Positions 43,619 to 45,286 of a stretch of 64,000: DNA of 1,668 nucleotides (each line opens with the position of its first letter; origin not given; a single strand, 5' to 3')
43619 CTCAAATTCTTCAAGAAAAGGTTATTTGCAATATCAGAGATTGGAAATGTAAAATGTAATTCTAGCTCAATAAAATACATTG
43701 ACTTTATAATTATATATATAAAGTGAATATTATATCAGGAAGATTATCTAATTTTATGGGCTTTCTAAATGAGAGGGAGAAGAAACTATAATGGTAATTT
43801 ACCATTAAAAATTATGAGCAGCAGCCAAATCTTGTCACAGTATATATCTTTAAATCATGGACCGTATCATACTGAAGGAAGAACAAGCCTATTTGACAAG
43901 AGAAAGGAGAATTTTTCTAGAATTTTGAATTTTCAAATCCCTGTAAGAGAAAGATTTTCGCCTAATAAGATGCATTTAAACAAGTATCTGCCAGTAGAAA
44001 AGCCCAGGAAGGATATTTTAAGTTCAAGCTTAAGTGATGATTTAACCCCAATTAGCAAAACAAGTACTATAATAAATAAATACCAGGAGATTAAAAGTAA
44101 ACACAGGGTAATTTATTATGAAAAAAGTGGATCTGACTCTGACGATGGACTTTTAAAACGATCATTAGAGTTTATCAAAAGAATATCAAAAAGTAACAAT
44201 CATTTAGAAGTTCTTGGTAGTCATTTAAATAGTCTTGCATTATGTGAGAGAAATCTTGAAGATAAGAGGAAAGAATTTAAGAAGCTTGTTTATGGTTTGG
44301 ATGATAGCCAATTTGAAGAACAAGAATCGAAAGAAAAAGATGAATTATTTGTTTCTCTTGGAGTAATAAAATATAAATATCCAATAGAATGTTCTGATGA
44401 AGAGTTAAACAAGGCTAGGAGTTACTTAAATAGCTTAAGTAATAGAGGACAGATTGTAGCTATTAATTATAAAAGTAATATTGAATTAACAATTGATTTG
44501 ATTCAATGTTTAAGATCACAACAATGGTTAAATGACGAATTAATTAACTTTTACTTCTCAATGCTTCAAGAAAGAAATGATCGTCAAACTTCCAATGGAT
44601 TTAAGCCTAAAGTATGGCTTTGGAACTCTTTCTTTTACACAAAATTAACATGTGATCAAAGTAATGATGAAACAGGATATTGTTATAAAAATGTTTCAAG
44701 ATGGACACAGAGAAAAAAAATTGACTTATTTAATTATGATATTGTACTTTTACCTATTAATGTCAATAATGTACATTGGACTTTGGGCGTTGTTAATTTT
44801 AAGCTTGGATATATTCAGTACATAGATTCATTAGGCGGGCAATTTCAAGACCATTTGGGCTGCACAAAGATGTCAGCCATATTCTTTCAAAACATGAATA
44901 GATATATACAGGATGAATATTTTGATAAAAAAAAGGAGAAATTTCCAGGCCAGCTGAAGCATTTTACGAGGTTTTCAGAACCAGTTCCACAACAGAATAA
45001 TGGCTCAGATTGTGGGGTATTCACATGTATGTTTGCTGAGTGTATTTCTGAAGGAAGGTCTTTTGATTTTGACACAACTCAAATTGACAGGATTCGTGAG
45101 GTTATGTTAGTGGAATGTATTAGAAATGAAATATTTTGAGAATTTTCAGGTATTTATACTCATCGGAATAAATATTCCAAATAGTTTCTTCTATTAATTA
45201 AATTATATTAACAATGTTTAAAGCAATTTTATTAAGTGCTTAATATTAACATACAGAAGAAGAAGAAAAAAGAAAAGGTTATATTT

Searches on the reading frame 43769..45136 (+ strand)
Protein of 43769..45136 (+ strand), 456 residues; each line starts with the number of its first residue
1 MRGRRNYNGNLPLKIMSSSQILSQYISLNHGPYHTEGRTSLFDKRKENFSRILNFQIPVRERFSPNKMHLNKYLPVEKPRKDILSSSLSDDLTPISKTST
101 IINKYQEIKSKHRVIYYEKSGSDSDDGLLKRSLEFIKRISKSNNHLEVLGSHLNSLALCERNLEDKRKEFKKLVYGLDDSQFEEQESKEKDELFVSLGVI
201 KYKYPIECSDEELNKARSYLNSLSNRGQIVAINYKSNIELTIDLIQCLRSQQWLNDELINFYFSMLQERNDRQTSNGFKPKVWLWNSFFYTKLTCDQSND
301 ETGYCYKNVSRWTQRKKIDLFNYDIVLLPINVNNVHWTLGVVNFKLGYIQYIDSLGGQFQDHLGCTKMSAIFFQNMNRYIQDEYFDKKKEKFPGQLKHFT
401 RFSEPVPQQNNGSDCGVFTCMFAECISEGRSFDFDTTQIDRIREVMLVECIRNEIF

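Call 27: find_encoding_contigs(protein=window:43769-45136:+, flank=10000, max_places=1)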
Protein window:43769-45136:+ (456 aa): 23 contigs read that carry it; 1 place shown.
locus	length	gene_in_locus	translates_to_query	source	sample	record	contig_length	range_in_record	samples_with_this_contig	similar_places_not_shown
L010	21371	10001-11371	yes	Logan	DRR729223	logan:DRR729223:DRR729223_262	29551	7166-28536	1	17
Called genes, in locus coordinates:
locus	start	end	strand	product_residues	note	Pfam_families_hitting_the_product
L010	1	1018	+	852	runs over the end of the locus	-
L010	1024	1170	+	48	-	-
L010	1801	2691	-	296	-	-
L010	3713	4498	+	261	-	PF00025:Arf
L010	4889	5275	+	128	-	PF03501:S10_plectin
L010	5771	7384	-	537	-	PF05496:RuvB_N (weak), PF00004:AAA, PF17862:AAA_lid_3 (weak)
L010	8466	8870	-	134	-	PF00241:Cofilin_ADF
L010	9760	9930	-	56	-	-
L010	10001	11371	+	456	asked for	PF02902:Peptidase_C48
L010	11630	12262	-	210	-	-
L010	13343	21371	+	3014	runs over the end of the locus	?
